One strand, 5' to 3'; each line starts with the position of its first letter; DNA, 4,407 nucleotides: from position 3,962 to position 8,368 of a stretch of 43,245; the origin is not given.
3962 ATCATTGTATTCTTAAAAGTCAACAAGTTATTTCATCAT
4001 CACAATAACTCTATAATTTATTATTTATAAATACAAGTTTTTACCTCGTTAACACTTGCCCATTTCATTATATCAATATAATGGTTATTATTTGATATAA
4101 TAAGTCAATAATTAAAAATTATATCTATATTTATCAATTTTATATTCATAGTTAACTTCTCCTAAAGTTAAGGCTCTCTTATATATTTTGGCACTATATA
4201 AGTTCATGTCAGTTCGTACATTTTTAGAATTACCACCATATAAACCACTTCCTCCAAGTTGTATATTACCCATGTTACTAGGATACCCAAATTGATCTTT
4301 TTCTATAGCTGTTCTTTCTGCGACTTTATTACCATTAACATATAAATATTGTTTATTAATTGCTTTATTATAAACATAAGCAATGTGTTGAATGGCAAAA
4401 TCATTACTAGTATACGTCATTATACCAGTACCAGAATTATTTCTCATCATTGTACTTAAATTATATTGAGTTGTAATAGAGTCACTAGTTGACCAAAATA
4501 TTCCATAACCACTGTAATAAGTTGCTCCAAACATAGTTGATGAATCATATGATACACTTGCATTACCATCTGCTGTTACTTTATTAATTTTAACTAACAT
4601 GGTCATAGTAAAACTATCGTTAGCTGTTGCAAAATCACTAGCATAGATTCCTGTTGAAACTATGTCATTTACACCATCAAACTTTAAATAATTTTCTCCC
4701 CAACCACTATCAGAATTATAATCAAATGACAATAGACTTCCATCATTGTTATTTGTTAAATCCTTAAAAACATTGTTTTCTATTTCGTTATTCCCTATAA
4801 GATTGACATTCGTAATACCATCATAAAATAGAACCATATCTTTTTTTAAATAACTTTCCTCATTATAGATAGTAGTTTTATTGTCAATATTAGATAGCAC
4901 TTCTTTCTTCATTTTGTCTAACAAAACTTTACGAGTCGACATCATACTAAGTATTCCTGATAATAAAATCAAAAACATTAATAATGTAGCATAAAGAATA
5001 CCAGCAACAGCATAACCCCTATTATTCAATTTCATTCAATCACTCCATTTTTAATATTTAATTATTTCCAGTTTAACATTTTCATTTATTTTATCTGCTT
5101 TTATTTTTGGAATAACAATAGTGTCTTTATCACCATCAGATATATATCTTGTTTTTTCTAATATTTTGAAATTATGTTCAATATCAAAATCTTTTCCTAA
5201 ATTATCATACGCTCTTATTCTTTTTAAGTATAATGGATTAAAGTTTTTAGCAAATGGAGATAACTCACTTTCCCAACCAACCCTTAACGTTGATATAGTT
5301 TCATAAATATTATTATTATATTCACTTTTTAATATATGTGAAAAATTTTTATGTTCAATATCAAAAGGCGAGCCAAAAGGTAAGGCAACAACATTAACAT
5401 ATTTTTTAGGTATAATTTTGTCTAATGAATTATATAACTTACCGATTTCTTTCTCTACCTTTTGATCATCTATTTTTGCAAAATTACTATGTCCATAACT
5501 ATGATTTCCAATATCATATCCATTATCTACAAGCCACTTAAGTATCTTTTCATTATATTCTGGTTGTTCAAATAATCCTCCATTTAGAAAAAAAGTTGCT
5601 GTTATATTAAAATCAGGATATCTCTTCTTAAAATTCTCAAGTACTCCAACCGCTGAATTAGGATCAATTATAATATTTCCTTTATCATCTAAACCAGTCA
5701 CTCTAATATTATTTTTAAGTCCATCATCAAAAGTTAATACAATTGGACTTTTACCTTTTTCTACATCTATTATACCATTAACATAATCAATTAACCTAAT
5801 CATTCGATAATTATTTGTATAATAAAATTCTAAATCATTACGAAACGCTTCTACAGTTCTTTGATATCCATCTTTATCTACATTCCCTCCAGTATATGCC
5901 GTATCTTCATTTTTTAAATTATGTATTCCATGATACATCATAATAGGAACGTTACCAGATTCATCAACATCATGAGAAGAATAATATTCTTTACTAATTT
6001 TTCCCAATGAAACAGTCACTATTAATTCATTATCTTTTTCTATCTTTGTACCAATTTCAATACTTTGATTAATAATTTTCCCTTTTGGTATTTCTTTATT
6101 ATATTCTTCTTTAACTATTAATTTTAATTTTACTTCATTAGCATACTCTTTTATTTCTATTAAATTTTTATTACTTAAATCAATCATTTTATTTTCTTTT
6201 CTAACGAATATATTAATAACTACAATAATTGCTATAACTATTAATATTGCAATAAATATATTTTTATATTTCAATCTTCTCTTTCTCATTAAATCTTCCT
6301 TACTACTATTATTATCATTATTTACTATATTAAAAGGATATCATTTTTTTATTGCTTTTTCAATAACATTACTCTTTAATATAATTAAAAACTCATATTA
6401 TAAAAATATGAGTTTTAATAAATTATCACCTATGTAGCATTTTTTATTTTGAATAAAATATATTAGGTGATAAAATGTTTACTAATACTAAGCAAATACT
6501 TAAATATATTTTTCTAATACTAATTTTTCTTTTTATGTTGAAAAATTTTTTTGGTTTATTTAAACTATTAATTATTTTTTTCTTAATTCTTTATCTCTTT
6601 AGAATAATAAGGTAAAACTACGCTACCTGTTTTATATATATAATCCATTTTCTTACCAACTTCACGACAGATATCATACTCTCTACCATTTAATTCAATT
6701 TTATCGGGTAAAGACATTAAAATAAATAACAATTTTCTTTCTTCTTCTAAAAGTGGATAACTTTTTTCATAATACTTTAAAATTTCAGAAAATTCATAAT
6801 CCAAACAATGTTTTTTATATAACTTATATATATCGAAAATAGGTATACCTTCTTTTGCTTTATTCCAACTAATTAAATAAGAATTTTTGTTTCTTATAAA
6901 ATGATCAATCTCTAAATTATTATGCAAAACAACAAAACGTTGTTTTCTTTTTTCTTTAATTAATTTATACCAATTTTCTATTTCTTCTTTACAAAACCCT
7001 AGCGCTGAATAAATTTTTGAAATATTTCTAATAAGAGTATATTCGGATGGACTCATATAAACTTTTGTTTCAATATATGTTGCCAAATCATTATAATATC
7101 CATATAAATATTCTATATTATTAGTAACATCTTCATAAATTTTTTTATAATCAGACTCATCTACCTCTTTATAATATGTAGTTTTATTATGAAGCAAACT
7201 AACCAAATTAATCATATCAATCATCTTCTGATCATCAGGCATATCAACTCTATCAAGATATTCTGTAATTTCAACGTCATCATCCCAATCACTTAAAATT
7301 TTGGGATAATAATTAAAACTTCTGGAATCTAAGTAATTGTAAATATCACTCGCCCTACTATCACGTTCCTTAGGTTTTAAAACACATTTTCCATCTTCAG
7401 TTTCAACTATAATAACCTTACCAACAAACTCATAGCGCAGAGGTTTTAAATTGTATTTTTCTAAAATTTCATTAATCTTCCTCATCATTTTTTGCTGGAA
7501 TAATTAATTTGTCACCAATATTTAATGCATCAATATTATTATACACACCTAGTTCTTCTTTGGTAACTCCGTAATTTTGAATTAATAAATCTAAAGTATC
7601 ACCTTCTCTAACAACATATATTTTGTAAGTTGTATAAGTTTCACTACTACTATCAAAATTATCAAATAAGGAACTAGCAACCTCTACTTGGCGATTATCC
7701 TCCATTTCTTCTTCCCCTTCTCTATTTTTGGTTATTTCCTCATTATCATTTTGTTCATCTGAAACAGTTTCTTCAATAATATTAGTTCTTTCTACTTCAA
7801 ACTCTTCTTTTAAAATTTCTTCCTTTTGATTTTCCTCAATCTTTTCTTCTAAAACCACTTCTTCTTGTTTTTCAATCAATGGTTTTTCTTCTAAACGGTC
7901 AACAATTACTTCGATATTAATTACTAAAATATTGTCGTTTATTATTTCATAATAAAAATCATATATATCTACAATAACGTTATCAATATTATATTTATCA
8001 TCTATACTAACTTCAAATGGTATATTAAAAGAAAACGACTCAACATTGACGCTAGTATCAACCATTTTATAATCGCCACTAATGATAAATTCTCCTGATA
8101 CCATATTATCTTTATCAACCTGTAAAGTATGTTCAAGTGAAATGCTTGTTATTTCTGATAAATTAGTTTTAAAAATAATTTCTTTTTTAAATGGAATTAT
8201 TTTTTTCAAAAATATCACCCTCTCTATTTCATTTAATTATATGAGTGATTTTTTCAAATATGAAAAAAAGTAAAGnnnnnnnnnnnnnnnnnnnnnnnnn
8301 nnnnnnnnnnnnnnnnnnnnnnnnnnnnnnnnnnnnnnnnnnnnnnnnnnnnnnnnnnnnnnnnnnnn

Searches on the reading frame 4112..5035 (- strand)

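Call 25: search_protein_families(library=pfam, proteins=[window:4112-5035:-], max_evalue=0.001)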
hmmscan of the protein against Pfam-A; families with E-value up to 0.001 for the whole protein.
window:4112-5035:- (307 aa): 1 family
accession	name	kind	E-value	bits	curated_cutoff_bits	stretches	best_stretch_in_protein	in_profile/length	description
PF13385.13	Laminin_G_3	-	1.2e-08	35.7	27.6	1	129-294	6-150/151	Concanavalin A-like lectin/glucanases superfamily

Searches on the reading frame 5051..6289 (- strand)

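Call 25: search_protein_families(library=pfam, proteins=[window:5051-6289:-], max_evalue=0.001)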
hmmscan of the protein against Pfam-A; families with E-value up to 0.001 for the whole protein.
window:5051-6289:- (412 aa): 2 families
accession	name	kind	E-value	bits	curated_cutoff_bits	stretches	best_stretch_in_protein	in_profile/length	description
PF01522.26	Polysacc_deac_1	-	3.2e-14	53.4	23.1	1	177-307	3-107/124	Polysaccharide deacetylase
PF03793.24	PASTA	-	1.4e-10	41.4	23.2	1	34-94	2-63/64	PASTA domain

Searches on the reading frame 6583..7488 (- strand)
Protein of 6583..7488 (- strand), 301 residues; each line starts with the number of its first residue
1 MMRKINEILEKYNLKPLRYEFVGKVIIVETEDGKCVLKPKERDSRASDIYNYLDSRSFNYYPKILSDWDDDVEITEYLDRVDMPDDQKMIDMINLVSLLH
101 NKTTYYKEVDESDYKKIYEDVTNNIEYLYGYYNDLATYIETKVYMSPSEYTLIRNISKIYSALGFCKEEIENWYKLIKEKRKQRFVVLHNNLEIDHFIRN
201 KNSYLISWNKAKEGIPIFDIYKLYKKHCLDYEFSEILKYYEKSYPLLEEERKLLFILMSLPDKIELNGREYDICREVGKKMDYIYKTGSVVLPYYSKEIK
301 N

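Call 25: search_protein_families(library=pfam, proteins=[window:6583-7488:-], max_evalue=0.001)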
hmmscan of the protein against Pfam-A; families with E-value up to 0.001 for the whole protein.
window:6583-7488:- (301 aa): 0 families

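Call 45: search_protein_families(library=ncbifam, proteins=[window:6583-7488:-], max_evalue=0.001)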
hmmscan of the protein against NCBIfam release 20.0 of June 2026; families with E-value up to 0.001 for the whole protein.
window:6583-7488:- (301 aa): 2 families
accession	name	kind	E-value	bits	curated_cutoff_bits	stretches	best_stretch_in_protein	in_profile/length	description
TIGR02904.1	spore_ysxE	equivalog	6.9e-32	110.9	263.55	1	6-272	2-290/309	spore coat protein YsxE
TIGR02906.1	spore_CotS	subfamily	2.6e-08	33.2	172.7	1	74-264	74-274/314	CotS family spore coat protein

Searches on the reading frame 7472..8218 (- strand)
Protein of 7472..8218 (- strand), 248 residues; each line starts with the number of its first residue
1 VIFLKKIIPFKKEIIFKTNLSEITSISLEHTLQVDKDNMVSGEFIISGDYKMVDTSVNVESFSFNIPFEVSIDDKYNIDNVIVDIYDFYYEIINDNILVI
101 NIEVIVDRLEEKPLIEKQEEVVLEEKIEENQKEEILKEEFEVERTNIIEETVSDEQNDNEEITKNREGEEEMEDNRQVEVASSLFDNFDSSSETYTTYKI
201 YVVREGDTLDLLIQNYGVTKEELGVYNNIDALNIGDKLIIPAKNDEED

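Call 25: search_protein_families(library=pfam, proteins=[window:7472-8218:-], max_evalue=0.001)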
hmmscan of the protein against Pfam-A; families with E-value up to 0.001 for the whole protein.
window:7472-8218:- (248 aa): 1 family
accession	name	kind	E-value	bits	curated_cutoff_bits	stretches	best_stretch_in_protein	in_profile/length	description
PF01476.26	LysM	-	1.1e-06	28.9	20.9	1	201-241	1-43/43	LysM domain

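Call 45: search_protein_families(library=ncbifam, proteins=[window:7472-8218:-], max_evalue=0.001)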
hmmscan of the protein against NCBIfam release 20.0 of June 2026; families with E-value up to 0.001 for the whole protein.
window:7472-8218:- (248 aa): 1 family
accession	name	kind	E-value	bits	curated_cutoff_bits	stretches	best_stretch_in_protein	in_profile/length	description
TIGR02907.1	spore_VI_D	equivalog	3.2e-09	36.8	169.85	1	112-235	207-338/344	stage VI sporulation protein D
